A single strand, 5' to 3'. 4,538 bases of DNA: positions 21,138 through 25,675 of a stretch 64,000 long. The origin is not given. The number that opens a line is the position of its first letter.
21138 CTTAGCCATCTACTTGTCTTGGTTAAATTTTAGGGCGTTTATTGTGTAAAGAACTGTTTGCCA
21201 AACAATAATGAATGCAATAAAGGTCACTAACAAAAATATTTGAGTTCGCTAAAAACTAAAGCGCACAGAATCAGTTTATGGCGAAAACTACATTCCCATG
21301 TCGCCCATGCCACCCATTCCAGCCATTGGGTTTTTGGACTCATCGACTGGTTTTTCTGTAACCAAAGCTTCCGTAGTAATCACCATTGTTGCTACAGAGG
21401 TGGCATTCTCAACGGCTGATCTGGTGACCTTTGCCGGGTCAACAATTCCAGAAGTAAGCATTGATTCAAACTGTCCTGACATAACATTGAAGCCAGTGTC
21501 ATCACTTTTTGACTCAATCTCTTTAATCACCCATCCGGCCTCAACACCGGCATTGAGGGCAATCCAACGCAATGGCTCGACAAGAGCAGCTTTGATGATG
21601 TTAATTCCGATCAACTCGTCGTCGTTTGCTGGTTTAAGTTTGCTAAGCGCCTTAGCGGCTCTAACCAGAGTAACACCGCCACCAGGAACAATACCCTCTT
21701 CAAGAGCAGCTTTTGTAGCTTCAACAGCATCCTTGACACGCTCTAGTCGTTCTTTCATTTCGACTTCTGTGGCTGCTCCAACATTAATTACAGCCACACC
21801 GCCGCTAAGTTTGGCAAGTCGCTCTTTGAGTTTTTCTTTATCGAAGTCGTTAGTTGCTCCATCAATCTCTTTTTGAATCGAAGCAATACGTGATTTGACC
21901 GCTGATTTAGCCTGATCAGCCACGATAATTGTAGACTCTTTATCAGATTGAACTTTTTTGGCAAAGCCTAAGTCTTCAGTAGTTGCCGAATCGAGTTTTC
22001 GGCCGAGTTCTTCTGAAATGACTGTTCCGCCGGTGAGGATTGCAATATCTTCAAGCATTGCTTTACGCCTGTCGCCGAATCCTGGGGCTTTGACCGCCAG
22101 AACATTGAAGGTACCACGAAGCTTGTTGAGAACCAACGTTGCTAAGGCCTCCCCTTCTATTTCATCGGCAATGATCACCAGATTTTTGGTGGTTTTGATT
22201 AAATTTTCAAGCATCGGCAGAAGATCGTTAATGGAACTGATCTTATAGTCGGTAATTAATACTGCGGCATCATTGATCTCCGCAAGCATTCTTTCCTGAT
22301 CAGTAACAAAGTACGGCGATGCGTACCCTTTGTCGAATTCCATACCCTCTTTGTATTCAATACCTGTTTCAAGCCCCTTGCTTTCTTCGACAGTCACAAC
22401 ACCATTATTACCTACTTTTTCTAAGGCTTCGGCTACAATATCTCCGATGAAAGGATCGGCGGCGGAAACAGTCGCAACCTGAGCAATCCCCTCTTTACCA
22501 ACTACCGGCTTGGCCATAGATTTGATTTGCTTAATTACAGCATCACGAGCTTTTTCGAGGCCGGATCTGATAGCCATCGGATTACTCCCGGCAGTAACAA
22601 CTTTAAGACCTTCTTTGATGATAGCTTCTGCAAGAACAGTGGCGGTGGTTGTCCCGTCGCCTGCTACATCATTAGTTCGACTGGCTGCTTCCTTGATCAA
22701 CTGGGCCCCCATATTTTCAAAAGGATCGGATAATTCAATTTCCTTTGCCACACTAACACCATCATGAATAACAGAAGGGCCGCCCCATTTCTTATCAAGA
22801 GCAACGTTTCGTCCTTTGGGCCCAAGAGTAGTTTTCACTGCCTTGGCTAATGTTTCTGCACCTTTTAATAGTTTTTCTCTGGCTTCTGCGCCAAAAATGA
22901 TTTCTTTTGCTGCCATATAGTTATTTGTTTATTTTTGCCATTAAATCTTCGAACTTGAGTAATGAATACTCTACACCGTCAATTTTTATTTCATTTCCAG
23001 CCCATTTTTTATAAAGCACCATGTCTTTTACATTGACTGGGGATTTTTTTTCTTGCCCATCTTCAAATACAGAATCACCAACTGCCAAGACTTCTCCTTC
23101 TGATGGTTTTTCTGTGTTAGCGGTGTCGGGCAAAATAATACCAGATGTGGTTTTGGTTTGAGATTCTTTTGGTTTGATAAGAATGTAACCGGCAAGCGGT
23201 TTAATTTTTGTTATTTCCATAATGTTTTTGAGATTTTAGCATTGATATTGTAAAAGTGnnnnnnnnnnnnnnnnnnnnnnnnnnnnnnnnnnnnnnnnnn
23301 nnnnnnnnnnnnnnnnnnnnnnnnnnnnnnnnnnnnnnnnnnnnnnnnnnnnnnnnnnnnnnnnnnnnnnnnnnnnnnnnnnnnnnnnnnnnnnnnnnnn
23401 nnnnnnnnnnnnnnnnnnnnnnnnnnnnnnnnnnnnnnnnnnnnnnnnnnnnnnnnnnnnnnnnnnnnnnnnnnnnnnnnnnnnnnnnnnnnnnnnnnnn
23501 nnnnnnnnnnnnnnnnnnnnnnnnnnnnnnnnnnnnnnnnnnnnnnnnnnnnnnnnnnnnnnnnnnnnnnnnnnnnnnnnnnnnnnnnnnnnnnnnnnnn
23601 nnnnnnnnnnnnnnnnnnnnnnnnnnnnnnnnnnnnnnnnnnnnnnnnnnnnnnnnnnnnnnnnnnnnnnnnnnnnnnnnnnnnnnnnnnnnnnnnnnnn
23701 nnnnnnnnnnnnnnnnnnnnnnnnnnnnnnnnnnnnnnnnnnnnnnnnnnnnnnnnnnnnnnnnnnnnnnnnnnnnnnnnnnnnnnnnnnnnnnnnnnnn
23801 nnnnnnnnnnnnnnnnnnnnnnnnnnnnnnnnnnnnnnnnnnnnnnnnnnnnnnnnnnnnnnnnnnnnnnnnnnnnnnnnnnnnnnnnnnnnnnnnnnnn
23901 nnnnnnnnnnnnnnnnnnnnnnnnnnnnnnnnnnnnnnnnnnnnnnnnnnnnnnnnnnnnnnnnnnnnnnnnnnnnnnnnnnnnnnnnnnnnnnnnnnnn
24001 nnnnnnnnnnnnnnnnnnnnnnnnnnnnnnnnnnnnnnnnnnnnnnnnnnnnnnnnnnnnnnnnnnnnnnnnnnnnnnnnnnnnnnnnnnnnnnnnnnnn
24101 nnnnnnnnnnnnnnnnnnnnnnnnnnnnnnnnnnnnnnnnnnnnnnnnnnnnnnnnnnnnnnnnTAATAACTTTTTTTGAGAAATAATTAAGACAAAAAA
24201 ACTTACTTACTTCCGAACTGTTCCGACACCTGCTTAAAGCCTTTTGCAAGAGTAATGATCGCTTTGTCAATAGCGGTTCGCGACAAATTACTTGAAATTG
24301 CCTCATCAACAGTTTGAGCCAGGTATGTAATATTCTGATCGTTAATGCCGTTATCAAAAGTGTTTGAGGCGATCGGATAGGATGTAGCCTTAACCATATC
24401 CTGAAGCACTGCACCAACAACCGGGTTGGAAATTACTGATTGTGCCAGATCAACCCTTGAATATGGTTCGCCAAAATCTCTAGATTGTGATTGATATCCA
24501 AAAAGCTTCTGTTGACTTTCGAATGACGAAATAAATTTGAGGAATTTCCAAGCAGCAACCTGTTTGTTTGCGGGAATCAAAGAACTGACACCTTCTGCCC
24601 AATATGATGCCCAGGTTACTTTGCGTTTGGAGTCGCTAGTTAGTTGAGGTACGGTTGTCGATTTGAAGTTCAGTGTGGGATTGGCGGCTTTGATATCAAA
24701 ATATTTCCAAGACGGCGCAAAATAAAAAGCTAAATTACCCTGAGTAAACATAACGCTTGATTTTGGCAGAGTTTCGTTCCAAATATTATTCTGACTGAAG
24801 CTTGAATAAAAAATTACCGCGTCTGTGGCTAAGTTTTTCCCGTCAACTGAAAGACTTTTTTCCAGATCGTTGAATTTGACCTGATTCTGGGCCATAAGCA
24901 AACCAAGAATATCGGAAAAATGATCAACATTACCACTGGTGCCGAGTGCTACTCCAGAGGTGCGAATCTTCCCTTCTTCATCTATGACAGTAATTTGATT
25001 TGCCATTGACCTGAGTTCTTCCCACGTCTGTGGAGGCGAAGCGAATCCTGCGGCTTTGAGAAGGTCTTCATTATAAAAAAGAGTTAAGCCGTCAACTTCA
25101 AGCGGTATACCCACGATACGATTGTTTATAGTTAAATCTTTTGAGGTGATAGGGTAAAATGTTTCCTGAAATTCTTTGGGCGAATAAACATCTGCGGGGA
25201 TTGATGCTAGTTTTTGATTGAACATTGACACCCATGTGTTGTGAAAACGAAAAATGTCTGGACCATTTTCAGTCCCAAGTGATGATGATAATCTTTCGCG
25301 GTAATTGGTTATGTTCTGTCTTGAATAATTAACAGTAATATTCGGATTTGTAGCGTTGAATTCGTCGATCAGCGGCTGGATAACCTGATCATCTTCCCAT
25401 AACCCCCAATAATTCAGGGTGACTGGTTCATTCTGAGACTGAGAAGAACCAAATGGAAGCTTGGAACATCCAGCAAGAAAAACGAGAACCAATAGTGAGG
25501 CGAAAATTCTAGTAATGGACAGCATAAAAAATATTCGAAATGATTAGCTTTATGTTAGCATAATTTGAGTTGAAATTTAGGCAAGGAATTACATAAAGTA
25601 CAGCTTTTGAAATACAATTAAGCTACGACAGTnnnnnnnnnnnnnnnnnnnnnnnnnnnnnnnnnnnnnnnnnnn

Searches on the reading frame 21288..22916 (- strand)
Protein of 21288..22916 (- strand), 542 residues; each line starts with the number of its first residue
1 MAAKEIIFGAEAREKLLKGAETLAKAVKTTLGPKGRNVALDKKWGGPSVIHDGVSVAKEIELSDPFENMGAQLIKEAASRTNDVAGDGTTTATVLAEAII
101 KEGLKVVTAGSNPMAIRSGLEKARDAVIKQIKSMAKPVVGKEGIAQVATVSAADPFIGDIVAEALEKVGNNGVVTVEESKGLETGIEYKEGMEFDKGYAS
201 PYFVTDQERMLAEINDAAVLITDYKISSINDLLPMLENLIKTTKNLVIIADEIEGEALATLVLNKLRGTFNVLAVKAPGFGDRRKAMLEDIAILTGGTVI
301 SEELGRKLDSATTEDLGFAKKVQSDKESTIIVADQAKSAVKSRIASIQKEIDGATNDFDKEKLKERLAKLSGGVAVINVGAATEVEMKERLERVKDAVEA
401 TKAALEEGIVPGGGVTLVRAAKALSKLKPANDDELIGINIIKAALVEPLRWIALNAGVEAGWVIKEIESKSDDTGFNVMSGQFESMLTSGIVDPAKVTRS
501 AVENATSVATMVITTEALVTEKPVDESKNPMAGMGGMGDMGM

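Call 38: search_protein_families(library=pfam, max_evalue=0.00001, proteins=[window:21288-22916:-])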
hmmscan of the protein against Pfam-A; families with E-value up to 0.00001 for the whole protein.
window:21288-22916:- (542 aa): 1 family
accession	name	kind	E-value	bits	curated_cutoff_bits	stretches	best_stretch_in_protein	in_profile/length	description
PF00118.29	Cpn60_TCP1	-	6.2e-76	256.5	34.3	1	23-522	1-489/490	TCP-1/cpn60 chaperonin family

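Call 39: find_homologous_proteins(query=window:21288-22916:-, max_evalue=1e-50)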
Query window:21288-22916:- (542 aa): 8000 proteins with E <= 1e-50 among 8000 candidates; the best 120 are listed.
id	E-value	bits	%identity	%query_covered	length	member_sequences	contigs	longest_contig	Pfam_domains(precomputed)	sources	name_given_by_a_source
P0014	0.0e+0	1100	98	100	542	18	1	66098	PF00118.30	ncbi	-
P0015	0.0e+0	1036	93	98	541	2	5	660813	PF00118.30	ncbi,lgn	-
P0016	0.0e+0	1023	91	98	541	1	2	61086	PF00118.30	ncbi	-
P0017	0.0e+0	1021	90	98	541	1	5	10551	PF00118.30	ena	-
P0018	0.0e+0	1016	91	98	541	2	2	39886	PF00118.30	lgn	-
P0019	0.0e+0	1014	90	98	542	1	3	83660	PF00118.30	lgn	-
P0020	2.4e-282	955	85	98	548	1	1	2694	PF00118.30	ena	-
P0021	1.5e-225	768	69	96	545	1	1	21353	PF00118.30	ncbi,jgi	jgi:chaperonin GroEL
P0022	1.5e-224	764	69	99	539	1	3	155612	PF00118.30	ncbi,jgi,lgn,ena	-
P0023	1.8e-224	764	67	95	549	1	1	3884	PF00118.30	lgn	-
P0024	6.8e-224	762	69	96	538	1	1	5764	PF00118.30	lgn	-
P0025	2.2e-223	760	69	96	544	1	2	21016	PF00118.30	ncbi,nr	ncbi:MAG: chaperonin GroEL [Candidatus Blackburnbacteria bacterium]|nr:chaperonin GroEL [Candidatus 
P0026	2.7e-223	760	70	96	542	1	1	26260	PF00118.30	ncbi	-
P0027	5.8e-223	759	67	99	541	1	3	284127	PF00118.30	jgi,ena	-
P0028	1.4e-222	758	67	100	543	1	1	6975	PF00118.30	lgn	-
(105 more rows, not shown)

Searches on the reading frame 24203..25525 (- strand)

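Call 38: search_protein_families(library=pfam, max_evalue=0.00001, proteins=[window:24203-25525:-])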
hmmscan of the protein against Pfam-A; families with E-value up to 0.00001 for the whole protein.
window:24203-25525:- (440 aa): 2 families
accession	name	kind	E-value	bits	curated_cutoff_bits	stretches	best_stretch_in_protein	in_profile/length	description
PF13416.11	SBP_bac_8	-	2.1e-27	97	27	1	52-344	2-255/279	Bacterial extracellular solute-binding protein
PF01547.30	SBP_bac_1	-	6.1e-20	72.8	26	1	45-338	6-306/307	Bacterial extracellular solute-binding protein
